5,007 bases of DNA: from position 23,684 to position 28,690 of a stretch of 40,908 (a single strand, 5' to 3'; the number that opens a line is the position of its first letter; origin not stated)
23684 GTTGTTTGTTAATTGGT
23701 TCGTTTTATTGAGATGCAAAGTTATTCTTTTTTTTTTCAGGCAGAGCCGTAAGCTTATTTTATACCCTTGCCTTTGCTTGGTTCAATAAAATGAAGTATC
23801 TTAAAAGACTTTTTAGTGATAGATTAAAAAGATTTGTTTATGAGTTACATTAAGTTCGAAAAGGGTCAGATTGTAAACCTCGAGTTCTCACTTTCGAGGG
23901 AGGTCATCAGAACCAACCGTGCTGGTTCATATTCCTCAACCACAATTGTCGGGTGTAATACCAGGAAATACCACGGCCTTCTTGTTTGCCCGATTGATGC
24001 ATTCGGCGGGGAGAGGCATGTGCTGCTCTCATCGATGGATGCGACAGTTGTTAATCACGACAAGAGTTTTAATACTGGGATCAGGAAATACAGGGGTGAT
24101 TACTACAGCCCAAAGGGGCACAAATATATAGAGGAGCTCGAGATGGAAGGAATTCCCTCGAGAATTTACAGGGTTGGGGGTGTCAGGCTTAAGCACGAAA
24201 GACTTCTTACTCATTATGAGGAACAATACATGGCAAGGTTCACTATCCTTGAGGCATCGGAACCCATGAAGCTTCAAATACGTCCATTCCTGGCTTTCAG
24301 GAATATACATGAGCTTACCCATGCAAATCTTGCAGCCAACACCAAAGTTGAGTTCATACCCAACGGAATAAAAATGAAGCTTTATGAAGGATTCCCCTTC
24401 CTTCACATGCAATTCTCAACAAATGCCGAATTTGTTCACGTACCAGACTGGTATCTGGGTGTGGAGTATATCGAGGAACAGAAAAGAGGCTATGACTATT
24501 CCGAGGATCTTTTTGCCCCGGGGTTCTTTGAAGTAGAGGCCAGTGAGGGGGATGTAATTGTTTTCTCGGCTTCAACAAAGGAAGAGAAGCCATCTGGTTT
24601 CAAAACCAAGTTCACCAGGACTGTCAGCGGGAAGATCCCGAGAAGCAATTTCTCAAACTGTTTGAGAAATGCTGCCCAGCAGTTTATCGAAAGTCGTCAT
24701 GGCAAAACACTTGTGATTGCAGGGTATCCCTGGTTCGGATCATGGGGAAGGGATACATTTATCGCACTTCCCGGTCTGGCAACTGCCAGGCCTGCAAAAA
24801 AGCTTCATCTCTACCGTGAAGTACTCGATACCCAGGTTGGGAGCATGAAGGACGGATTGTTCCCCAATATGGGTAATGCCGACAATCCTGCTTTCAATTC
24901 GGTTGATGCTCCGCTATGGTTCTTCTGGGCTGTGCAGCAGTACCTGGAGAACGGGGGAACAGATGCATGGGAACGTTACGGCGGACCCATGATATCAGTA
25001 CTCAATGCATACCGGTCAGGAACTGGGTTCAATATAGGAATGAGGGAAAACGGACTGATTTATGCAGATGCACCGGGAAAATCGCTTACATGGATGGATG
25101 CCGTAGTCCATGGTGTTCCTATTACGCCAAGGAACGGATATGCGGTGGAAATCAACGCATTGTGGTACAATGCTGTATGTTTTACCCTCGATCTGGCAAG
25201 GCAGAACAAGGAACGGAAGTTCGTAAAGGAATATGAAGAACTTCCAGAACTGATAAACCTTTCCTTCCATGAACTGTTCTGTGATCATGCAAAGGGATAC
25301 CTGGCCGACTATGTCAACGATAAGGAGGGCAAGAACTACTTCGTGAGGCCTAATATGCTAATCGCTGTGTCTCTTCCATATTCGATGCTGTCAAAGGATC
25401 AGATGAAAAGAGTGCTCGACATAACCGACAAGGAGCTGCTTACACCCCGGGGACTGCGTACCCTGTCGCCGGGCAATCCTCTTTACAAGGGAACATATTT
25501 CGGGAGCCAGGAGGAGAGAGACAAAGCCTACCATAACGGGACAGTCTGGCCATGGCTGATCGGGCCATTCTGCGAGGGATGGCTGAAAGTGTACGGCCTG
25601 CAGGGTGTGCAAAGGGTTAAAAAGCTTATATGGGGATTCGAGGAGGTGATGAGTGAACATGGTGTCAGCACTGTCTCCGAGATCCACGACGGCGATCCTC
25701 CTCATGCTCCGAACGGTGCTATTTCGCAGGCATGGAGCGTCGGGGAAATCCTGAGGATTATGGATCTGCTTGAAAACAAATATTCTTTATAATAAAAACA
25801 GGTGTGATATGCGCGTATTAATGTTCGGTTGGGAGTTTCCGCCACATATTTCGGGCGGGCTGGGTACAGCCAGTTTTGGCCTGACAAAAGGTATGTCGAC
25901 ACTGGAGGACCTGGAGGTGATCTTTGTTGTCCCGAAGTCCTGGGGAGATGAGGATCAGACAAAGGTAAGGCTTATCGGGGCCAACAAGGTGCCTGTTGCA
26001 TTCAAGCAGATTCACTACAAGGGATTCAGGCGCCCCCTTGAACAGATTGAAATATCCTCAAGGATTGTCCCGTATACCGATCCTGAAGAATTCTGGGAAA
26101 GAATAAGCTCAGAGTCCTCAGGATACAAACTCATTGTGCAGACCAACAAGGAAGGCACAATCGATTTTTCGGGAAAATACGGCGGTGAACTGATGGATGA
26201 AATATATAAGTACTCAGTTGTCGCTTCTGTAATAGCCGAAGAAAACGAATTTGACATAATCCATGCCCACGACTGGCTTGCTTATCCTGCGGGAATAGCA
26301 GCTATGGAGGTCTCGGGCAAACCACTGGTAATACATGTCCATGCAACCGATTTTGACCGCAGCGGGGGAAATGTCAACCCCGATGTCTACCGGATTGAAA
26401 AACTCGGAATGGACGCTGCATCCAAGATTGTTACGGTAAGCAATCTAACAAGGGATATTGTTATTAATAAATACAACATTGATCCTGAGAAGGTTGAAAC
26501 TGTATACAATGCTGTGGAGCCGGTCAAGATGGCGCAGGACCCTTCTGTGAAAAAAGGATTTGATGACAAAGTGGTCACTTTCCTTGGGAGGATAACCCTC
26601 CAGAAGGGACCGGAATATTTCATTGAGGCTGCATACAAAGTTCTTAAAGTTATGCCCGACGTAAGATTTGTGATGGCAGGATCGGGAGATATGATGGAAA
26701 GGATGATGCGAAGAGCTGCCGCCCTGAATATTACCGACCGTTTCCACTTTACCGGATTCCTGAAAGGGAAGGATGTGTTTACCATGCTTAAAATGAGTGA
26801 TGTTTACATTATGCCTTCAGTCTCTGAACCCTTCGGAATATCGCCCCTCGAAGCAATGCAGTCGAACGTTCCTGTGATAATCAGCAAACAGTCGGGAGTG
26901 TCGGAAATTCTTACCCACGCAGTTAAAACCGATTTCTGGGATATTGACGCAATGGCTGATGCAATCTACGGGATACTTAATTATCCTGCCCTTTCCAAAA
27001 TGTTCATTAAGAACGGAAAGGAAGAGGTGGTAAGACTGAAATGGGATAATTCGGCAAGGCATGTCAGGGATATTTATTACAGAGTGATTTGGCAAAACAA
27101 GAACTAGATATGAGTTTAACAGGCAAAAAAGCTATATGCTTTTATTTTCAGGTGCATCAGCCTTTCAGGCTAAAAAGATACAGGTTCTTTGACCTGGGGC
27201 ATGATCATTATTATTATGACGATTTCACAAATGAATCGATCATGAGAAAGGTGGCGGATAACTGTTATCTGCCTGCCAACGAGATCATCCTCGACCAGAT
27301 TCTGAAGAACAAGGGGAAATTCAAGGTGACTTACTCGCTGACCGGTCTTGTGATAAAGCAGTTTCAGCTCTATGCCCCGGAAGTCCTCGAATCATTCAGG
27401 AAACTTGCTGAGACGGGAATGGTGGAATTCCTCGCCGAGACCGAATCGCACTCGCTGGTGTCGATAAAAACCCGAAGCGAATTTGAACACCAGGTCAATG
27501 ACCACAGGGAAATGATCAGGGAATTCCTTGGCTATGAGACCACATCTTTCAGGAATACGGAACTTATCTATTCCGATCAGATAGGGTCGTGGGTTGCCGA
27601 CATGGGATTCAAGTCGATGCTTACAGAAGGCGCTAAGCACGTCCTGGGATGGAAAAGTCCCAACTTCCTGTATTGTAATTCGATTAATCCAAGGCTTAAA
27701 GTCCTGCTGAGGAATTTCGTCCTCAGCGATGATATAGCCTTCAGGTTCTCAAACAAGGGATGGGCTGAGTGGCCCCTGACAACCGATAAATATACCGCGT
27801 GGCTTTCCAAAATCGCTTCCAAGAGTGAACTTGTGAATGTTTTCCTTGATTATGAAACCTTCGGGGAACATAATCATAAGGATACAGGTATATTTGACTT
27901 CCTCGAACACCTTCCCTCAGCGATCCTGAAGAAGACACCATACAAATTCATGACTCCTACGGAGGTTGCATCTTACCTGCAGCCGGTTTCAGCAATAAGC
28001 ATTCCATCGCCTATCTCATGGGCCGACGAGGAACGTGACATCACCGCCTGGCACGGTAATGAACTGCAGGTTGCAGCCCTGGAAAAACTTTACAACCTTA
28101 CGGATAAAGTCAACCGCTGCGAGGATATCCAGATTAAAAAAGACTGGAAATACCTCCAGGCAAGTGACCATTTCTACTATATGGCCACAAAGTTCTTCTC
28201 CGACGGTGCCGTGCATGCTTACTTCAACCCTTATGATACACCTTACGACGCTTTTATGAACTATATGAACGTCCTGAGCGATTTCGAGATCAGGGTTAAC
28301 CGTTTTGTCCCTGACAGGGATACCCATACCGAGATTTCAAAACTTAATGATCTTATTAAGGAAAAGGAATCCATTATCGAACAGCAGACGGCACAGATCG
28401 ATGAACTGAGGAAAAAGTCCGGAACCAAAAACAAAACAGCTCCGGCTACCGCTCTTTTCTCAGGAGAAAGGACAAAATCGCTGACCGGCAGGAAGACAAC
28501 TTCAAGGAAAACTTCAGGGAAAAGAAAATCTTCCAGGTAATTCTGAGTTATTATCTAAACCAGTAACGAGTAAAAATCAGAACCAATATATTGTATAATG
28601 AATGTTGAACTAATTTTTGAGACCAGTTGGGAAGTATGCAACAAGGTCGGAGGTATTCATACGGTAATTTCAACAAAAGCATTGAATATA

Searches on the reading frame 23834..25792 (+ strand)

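Call 59: search_protein_families(library=pfam, proteins=[window:23834-25792:+])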
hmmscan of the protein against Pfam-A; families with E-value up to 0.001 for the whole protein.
window:23834-25792:+ (652 aa): 2 families
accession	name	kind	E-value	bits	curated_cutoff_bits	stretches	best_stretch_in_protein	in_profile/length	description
PF06202.20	GDE_C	-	1.7e-104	350.1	21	1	281-641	3-367/367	Amylo-alpha-1,6-glucosidase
PF12439.13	GDE_N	-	6.2e-69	232.3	27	1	22-241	1-217/219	Glycogen debranching enzyme N terminal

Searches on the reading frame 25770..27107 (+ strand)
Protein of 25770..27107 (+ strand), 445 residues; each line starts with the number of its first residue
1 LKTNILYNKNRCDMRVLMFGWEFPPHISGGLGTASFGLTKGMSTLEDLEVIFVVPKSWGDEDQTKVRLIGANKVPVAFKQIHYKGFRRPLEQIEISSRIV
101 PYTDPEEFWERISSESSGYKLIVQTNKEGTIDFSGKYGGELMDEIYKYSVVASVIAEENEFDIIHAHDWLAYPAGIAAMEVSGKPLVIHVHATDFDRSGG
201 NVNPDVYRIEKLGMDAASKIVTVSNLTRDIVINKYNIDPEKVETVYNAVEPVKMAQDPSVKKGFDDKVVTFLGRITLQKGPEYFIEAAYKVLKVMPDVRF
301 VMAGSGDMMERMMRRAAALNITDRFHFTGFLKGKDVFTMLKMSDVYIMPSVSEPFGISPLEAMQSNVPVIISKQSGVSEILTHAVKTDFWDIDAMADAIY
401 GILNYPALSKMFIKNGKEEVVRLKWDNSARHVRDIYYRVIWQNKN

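Call 59: search_protein_families(library=pfam, proteins=[window:25770-27107:+])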
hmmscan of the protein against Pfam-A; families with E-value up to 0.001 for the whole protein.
window:25770-27107:+ (445 aa): 6 families
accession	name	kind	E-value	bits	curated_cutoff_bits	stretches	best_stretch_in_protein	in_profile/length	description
PF00534.26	Glycos_transf_1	-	6.7e-36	123.8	26.4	1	262-418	11-171/172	Glycosyl transferases group 1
PF13692.12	Glyco_trans_1_4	-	1.6e-28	100.2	27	1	267-403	2-140/142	Glycosyl transferases group 1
PF13439.12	Glyco_transf_4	-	2.9e-17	63.6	28.5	1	155-251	67-168/170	Glycosyltransferase Family 4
PF20706.3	GT4-conflict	-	1.8e-14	54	26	1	263-388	194-327/385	Family 4 Glycosyltransferase in conflict systems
PF13579.12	Glyco_trans_4_4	-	1.1e-11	45.8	29.7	1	152-247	64-157/158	Glycosyl transferase 4-like domain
PF08323.17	Glyco_transf_5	-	8.4e-11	42.5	22.7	1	15-225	1-218/239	Starch synthase catalytic domain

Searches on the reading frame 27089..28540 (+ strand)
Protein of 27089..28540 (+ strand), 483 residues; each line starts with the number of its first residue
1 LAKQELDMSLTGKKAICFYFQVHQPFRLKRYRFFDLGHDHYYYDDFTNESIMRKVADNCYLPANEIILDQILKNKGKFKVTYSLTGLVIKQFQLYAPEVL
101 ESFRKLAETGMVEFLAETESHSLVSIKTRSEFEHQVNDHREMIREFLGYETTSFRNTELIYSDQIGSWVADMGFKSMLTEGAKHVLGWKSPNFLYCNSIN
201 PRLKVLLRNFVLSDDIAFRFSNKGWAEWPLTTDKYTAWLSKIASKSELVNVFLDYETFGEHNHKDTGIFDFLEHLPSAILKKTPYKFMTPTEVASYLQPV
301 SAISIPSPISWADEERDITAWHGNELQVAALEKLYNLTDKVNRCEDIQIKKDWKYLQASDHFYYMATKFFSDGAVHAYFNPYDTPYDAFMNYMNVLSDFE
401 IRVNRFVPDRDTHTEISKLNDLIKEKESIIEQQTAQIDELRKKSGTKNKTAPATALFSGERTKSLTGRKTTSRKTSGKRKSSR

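Call 59: search_protein_families(library=pfam, proteins=[window:27089-28540:+])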
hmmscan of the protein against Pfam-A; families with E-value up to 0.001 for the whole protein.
window:27089-28540:+ (483 aa): 2 families
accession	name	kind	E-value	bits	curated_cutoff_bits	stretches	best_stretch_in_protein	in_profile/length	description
PF03065.20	Glyco_hydro_57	-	1.7e-71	241.3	21.2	1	18-306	2-291/291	Glycosyl hydrolase family 57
PF01522.26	Polysacc_deac_1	-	2.7e-05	24.5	23.1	1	75-175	30-122/124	Polysaccharide deacetylase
